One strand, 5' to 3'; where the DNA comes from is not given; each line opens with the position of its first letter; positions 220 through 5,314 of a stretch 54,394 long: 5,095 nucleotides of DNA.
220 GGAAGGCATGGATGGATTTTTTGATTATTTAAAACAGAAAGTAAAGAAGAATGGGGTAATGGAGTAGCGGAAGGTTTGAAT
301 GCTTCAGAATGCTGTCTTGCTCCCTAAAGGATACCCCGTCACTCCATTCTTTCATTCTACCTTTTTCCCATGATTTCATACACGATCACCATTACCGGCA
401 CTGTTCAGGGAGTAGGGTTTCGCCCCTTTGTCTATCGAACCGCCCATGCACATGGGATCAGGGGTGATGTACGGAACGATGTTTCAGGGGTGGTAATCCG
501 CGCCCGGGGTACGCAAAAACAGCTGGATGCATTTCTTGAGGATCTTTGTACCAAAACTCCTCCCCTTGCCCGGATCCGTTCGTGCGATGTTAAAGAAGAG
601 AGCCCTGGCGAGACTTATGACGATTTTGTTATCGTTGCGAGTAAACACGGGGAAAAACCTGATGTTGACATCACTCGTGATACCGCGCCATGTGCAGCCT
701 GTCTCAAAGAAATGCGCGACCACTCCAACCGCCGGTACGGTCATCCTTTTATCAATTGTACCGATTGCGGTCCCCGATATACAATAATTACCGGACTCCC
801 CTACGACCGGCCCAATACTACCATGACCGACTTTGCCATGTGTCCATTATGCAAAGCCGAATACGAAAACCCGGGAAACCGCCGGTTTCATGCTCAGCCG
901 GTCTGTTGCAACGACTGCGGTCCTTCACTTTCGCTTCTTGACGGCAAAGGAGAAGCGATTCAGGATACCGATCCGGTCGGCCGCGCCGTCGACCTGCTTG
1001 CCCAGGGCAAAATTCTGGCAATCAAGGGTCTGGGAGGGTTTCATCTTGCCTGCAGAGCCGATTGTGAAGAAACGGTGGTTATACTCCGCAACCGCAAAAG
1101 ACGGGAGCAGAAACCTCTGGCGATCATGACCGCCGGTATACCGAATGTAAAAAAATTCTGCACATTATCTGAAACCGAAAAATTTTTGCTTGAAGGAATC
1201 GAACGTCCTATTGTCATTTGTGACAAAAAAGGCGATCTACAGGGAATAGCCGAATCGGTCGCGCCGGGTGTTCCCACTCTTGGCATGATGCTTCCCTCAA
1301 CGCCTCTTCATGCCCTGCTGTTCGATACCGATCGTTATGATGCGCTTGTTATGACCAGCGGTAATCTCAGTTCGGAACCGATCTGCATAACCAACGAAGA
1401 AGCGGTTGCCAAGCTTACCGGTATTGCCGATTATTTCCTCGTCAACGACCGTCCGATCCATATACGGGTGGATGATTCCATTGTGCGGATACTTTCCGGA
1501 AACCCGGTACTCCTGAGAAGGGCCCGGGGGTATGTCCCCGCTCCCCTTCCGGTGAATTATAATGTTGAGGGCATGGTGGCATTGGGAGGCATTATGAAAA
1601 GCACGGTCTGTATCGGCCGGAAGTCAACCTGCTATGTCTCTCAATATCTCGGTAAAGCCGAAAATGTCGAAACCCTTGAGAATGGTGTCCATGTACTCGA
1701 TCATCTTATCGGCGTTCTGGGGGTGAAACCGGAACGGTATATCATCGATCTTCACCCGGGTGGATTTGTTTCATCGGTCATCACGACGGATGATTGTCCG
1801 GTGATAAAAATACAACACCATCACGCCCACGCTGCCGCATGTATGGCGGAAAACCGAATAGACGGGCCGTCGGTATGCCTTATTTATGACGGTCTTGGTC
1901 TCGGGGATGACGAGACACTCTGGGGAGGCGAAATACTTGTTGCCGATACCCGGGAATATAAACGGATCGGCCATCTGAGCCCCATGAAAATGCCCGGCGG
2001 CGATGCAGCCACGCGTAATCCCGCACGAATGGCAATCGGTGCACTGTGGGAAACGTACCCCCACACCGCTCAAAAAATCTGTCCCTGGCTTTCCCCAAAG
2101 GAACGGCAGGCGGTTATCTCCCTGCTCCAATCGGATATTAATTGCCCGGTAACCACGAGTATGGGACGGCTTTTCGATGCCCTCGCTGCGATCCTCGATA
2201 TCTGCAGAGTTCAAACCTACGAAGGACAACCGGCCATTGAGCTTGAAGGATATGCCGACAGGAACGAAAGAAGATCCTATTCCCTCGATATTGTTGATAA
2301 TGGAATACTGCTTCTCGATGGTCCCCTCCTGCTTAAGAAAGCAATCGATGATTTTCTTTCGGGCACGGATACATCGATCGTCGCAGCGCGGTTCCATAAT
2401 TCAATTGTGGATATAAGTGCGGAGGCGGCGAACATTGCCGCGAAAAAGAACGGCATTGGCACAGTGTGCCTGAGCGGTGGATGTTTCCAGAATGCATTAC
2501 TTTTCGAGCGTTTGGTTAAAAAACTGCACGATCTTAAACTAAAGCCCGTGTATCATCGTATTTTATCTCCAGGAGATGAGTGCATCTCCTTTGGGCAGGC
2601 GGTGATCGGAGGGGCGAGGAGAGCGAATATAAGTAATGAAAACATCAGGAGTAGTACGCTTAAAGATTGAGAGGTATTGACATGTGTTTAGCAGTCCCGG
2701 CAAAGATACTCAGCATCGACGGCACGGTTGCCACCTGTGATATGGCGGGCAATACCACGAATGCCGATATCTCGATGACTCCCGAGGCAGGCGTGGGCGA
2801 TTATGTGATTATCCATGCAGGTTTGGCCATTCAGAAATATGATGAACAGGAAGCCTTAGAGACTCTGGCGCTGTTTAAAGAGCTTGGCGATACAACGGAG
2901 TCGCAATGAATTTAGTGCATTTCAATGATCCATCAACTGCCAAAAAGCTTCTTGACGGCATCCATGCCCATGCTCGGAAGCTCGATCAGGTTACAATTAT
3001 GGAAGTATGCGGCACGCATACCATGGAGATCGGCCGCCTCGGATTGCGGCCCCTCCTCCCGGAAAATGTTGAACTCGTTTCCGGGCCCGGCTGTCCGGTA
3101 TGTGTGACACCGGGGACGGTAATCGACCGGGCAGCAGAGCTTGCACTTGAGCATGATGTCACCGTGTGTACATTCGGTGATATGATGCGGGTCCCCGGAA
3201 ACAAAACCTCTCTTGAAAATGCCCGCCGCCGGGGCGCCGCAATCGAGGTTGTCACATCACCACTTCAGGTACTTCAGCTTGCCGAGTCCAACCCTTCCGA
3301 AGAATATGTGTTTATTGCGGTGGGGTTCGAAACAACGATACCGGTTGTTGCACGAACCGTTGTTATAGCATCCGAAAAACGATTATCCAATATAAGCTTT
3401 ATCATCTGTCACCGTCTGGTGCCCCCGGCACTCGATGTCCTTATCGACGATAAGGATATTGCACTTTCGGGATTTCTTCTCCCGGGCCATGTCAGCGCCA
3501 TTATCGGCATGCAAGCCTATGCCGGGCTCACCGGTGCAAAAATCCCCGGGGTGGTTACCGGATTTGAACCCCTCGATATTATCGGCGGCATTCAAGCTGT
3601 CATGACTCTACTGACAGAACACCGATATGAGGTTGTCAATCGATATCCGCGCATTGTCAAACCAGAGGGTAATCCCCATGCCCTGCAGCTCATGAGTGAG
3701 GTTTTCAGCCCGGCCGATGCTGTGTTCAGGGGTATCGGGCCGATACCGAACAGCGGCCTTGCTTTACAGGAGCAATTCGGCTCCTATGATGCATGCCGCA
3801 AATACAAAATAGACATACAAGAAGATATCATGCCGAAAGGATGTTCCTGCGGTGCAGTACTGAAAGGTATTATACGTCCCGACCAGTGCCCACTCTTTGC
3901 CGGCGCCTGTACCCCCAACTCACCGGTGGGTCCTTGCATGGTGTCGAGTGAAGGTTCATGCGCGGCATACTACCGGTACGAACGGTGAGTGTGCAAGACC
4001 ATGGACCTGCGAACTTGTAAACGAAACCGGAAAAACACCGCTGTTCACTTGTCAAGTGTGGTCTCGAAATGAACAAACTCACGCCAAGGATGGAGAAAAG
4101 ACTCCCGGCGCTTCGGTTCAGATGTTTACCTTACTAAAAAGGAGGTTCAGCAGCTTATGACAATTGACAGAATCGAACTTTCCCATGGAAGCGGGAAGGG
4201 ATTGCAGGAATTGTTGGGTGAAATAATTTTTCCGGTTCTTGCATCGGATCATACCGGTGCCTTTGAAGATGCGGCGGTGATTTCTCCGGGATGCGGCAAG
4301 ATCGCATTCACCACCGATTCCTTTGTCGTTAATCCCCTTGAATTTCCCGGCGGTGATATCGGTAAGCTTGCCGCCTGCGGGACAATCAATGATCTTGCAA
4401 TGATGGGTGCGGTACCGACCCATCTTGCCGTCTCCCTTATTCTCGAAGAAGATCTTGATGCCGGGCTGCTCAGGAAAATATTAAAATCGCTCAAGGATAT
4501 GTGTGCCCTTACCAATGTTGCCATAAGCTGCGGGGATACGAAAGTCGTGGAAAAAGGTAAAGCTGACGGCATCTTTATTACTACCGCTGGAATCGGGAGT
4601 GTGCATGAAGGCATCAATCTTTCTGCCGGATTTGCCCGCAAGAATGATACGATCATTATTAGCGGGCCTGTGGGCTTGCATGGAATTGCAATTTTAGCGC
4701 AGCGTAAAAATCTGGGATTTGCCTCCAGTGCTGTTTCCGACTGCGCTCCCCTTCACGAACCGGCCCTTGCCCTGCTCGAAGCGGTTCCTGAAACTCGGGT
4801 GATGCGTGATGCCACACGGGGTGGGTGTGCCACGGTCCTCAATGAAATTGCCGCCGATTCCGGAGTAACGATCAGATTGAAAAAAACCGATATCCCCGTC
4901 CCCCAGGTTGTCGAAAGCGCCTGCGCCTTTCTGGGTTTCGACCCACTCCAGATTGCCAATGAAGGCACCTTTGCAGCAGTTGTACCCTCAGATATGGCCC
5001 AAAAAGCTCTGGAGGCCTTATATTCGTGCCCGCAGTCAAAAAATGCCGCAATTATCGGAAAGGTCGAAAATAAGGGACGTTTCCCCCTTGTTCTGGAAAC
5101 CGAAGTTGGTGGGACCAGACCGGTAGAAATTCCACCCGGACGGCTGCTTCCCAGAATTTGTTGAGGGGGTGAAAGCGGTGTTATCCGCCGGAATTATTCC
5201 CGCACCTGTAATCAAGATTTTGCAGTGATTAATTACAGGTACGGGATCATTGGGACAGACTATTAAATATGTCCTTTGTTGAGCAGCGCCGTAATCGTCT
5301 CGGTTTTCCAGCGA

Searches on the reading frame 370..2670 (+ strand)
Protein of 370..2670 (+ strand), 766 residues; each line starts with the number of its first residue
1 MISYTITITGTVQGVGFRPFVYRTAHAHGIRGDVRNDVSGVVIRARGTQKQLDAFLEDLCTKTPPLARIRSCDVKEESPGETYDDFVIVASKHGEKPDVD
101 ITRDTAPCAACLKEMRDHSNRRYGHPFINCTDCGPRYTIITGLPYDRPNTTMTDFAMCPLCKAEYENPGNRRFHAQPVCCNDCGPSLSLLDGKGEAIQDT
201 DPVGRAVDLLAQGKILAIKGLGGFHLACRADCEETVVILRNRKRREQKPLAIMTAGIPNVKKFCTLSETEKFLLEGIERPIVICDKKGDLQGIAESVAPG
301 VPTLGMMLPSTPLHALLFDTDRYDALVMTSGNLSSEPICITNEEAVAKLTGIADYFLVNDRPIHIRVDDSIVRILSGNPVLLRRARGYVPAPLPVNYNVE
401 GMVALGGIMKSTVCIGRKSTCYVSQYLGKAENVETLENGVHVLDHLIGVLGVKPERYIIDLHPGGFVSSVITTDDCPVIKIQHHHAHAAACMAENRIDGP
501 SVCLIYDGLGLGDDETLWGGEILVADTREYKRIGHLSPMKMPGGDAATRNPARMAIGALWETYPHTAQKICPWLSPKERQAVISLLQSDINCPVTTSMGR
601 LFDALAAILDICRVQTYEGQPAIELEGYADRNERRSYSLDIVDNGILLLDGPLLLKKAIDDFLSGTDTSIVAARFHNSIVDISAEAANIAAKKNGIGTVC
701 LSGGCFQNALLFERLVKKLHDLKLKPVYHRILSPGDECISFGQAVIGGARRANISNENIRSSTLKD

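Call 49: search_protein_families(library=pfam, alignment_id=A4, max_evalue=0.00001)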
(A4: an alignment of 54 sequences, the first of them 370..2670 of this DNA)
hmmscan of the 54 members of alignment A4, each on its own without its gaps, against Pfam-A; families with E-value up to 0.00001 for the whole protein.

A. member 1, window:370-2670:+ (766 aa): 5 families
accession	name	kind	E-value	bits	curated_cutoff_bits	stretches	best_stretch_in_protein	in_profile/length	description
PF22521.2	HypF_C_2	-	2.5e-76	257.1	27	1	504-743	2-241/241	Carbamoyltransferase, Kae1-like Domain, second subdomain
PF01300.24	Sua5_yciO_yrdC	-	1.8e-39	135.5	25.1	1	209-385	2-178/178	Telomere recombination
PF07503.17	zf-HYPF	-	3.1e-32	110.5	23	2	157-189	1-33/34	HypF finger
PF17788.7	HypF_C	-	7.8e-25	87.9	23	1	401-494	5-99/99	HypF Kae1-like domain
PF00708.24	Acylphosphatase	-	7.3e-23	81.1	22.5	1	5-88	2-85/85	Acylphosphatase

B. families by the number of members that match (of 54 scanned): 55 families (the first 25 are shown)
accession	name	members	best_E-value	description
PF05368.20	NmrA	11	3.3e-33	NmrA-like family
PF13460.12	NAD_binding_10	11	2.7e-21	NAD(P)H-binding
PF08212.18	Lipocalin_2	7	1.5e-34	Lipocalin-like domain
PF01370.27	Epimerase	6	3.9e-08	NAD dependent epimerase/dehydratase family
PF08676.16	MutL_C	3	3.5e-36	MutL C terminal dimerisation domain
PF01119.25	DNA_mis_repair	3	9.3e-28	DNA mismatch repair protein, C-terminal domain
PF13589.12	HATPase_c_3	3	2.5e-12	Histidine kinase-, DNA gyrase B-, and HSP90-like ATPase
PF03364.25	Polyketide_cyc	3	7.1e-09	Polyketide cyclase / dehydrase and lipid transport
PF10604.15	Polyketide_cyc2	3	2e-08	Polyketide cyclase / dehydrase and lipid transport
PF02518.31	HATPase_c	3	1.1e-07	Histidine kinase-, DNA gyrase B-, and HSP90-like ATPase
PF03109.22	ABC1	2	2.4e-82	ABC1 atypical kinase-like domain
PF00061.29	Lipocalin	2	3.1e-07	Lipocalin / cytosolic fatty-acid binding protein family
PF01924.21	HypD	1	2.6e-139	Hydrogenase formation hypA family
PF00821.23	PEPCK_GTP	1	2.6e-105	Phosphoenolpyruvate carboxykinase C-terminal P-loop domain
PF22521.2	HypF_C_2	1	2.5e-76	Carbamoyltransferase, Kae1-like Domain, second subdomain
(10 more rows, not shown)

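Call 51: search_protein_families(library=padloc, alignment_id=A4, max_evalue=1e-10)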
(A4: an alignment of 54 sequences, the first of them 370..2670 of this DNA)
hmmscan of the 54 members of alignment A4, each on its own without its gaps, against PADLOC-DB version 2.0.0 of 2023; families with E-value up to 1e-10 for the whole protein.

A. member 1, window:370-2670:+ (766 aa): 0 families

B. families by the number of members that match (of 54 scanned): 0 families

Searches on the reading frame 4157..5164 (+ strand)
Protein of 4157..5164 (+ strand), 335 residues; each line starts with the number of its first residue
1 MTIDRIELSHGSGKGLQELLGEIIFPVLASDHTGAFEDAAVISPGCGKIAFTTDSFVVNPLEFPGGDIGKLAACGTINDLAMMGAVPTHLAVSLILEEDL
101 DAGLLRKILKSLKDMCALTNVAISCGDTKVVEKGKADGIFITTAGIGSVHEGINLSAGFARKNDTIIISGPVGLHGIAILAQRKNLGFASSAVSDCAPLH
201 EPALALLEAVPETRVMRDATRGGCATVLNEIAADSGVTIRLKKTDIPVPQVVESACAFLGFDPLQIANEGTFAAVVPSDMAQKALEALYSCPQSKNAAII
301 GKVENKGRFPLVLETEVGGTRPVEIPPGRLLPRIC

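Call 4: search_protein_families(library=pfam, proteins=[window:4157-5164:+], max_evalue=1)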
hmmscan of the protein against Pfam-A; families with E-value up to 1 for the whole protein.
window:4157-5164:+ (335 aa): 2 families
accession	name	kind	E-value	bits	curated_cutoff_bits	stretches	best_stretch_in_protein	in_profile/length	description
PF02769.27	AIRS_C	-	1.2e-21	77.9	23.1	1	162-309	2-151/156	AIR synthase related protein, C-terminal domain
PF00586.29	AIRS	-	2.6e-20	73.3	24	1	37-149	2-112/112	AIR synthase related protein, N-terminal domain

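Call 33: find_homologous_proteins(query=window:4157-5164:+, max_evalue=1e-100)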
Query window:4157-5164:+ (335 aa): 190 proteins with E <= 1e-100 among 8000 candidates; the best 120 are listed.
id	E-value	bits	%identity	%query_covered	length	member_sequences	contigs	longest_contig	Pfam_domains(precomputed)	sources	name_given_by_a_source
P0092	5.5e-215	731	100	100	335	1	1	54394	PF00586.30,PF02769.28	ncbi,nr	ncbi:MAG: hydrogenase expression/formation protein HypE [Chitinivibrionales bacterium]|nr:hydrogenas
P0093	1.4e-144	499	68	100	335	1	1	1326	PF00586.30,PF02769.28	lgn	-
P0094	9.3e-142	490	68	100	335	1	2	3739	PF00586.30,PF02769.28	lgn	-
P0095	1.7e-139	483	66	100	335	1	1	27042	PF00586.30,PF02769.28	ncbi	-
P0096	1.6e-138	479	66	100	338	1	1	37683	PF00586.30,PF02769.28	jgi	jgi:hydrogenase expression/formation protein HypE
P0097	5.6e-138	478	67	100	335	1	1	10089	PF00586.30,PF02769.28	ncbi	-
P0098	6.8e-138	477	65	100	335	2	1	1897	PF00586.30,PF02769.28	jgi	jgi:hydrogenase expression/formation protein HypE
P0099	3.5e-137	475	67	100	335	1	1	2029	PF00586.30,PF02769.28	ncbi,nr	ncbi:MAG: hydrogenase expression/formation protein HypE [Chitinivibrionales bacterium]|nr:hydrogenas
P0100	1.3e-136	473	66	99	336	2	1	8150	PF00586.30,PF02769.28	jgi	jgi:hydrogenase expression/formation protein HypE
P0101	1.8e-136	473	67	100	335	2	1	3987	PF00586.30,PF02769.28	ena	-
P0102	8.8e-134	464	64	100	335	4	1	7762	PF00586.30,PF02769.28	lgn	-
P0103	3.8e-132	459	63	99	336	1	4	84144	PF00586.30,PF02769.28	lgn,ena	-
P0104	1.1e-131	457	67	100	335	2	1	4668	PF00586.30,PF02769.28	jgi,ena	-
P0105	3.5e-131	455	65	100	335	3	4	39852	PF00586.30,PF02769.28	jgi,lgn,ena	jgi:hydrogenase expression/formation protein HypE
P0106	5.6e-131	455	62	100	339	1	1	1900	PF00586.30,PF02769.28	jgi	jgi:hydrogenase expression/formation protein HypE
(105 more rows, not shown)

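Call 34: find_encoding_contigs(protein=P0095, flank=8000, max_places=1)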
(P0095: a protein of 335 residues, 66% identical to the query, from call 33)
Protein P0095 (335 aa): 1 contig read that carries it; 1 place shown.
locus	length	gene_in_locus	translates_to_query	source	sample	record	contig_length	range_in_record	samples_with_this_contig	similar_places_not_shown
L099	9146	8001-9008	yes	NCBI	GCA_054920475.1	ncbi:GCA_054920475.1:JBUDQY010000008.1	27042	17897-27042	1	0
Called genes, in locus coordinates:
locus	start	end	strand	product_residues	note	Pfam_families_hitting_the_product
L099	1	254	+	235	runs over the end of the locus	PF00111:Fer2 (weak), PF13510:Fer2_4, PF10588:NADH-G_4Fe-4S_3, PF13459:Fer4_15, PF22117:Fer4_Nqo3, PF13370:Fer4_13 (faint)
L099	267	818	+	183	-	PF01058:Oxidored_q6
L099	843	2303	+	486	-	PF27537:HoxH, PF00374:NiFeSe_Hases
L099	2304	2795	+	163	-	-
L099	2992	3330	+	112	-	PF01155:HypA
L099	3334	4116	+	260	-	PF02492:cobW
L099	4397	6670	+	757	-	PF00708:Acylphosphatase, PF07503:zf-HYPF, PF01300:Sua5_yciO_yrdC, PF17788:HypF_C, PF22521:HypF_C_2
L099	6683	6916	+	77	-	PF01455:HupF_HypC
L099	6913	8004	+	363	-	PF01924:HypD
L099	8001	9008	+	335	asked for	PF00586:AIRS, PF02769:AIRS_C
